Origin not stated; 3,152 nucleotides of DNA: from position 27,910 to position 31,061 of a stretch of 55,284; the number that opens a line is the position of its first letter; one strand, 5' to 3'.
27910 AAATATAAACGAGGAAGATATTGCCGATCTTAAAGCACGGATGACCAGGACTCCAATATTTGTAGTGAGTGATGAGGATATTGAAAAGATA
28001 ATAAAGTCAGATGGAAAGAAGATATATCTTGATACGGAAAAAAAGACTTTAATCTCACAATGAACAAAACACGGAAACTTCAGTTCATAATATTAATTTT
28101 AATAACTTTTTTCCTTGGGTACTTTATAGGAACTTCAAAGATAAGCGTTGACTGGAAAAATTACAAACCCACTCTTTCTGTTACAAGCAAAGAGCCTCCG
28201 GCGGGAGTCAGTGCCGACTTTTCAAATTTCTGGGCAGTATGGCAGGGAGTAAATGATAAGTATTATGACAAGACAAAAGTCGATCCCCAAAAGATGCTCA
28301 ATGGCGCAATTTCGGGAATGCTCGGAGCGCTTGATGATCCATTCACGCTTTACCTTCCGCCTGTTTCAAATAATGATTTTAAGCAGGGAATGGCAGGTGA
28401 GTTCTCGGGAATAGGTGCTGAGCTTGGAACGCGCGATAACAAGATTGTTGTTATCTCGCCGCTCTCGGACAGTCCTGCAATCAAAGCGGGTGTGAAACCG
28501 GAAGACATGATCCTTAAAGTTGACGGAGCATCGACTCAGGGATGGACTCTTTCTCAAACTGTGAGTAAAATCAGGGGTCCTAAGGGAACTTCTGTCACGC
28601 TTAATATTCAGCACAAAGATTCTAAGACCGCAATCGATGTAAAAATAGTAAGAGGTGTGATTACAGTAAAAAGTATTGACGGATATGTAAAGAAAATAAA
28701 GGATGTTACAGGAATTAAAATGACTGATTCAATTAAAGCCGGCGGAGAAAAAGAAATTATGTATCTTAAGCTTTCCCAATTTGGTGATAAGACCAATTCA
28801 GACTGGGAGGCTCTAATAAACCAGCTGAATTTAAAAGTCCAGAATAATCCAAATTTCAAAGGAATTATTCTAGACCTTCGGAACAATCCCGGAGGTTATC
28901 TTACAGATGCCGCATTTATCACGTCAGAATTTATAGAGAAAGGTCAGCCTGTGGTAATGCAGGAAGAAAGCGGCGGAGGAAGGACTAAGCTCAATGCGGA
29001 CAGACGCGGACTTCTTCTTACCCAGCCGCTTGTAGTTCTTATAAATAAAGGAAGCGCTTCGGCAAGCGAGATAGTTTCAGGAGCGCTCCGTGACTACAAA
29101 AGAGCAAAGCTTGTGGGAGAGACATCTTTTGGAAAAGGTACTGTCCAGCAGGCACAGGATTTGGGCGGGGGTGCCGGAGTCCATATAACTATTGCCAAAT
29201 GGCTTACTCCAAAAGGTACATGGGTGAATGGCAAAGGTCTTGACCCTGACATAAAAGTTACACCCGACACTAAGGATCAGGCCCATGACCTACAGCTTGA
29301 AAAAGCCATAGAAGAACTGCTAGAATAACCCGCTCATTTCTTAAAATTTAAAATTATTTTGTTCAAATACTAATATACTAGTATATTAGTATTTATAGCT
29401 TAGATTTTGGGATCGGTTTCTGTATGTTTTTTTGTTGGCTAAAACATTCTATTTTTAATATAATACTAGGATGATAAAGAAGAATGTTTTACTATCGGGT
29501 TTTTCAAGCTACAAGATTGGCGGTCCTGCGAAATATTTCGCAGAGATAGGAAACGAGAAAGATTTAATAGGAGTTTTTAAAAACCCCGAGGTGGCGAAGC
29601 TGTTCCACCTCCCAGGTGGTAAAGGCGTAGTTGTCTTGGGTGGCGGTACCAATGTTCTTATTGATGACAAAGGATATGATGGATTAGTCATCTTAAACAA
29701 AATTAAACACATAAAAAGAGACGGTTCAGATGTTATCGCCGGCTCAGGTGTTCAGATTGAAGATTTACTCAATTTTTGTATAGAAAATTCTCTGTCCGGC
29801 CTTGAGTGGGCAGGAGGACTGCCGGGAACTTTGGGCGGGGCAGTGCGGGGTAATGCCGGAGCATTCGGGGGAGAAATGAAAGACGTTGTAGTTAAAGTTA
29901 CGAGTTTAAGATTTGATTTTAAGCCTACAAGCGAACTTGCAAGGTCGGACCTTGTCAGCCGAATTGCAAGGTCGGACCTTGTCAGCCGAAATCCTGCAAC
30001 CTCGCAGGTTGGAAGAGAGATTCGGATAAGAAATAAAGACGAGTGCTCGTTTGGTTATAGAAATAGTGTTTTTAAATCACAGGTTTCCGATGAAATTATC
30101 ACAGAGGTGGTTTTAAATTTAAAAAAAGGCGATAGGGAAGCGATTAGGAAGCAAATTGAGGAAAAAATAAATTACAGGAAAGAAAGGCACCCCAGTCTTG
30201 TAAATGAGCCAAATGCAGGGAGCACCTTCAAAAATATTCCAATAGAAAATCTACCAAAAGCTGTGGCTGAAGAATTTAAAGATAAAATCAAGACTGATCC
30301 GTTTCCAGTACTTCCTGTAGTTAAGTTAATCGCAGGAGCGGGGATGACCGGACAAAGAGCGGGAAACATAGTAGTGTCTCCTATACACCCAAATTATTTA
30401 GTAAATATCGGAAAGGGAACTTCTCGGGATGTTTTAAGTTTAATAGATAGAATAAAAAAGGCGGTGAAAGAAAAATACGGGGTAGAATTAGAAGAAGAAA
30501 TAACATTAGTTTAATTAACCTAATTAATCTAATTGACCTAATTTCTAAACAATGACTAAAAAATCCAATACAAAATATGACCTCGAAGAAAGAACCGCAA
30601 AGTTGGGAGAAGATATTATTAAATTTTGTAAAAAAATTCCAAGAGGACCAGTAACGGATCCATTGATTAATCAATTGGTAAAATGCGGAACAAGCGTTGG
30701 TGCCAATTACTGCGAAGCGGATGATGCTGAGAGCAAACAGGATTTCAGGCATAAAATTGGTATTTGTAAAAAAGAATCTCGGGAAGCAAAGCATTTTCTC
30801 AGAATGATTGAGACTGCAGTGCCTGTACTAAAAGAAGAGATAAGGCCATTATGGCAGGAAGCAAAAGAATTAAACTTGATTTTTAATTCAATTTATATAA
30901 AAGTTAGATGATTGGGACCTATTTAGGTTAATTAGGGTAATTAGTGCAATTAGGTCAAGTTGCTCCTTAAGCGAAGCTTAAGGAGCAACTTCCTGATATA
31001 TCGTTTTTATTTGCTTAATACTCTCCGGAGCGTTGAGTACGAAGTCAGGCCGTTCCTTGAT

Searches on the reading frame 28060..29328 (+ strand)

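Call 43: search_protein_families(library=pfam, max_evalue=0.0001, proteins=[window:28060-29328:+])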
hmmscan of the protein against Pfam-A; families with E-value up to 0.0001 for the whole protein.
window:28060-29328:+ (422 aa): 5 families
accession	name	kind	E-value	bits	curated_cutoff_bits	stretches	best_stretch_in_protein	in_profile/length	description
PF03572.23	Peptidase_S41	-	1.3e-48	165.1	24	1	233-400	2-165/165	Peptidase family S41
PF13180.12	PDZ_2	-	2.5e-11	44.2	27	1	117-196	2-80/80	PDZ domain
PF00595.29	PDZ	-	2.4e-10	41.1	23.2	1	118-184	12-81/81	PDZ domain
PF17820.7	PDZ_6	-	1.6e-08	34.6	27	1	133-184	4-53/54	PDZ domain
PF22694.1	CtpB_N-like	-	3.4e-08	34.3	27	1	52-99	36-81/85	Activating protease CtpB N-terminal domain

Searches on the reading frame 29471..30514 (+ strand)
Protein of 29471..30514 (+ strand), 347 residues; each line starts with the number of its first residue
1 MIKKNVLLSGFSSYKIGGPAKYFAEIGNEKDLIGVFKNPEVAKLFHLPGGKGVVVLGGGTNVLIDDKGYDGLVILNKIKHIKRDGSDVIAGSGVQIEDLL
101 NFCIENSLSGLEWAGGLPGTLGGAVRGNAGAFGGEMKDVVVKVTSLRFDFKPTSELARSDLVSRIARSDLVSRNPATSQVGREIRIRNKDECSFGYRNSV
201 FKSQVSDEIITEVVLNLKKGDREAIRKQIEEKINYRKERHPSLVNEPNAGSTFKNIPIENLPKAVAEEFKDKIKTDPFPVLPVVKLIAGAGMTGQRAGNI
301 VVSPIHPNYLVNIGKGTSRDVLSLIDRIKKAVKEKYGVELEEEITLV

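Call 43: search_protein_families(library=pfam, max_evalue=0.0001, proteins=[window:29471-30514:+])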
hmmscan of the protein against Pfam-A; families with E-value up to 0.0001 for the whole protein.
window:29471-30514:+ (347 aa): 2 families
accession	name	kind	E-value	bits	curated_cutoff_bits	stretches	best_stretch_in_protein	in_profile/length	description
PF02873.21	MurB_C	-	3.7e-24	85.2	27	1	225-347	2-99/99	UDP-N-acetylenolpyruvoylglucosamine reductase, C-terminal domain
PF01565.28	FAD_binding_4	-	2.3e-13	50.5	26.4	1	52-144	26-127/139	FAD binding domain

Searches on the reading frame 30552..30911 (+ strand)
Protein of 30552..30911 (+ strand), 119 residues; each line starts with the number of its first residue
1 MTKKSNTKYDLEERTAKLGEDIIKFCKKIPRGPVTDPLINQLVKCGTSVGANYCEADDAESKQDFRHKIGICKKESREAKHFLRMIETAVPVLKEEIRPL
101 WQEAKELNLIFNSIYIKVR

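Call 43: search_protein_families(library=pfam, max_evalue=0.0001, proteins=[window:30552-30911:+])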
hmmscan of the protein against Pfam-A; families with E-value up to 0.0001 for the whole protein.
window:30552-30911:+ (119 aa): 1 family
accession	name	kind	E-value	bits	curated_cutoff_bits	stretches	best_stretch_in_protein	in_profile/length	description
PF05635.17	23S_rRNA_IVP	-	3.9e-12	46.8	33.8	1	13-110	7-103/106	23S rRNA-intervening sequence protein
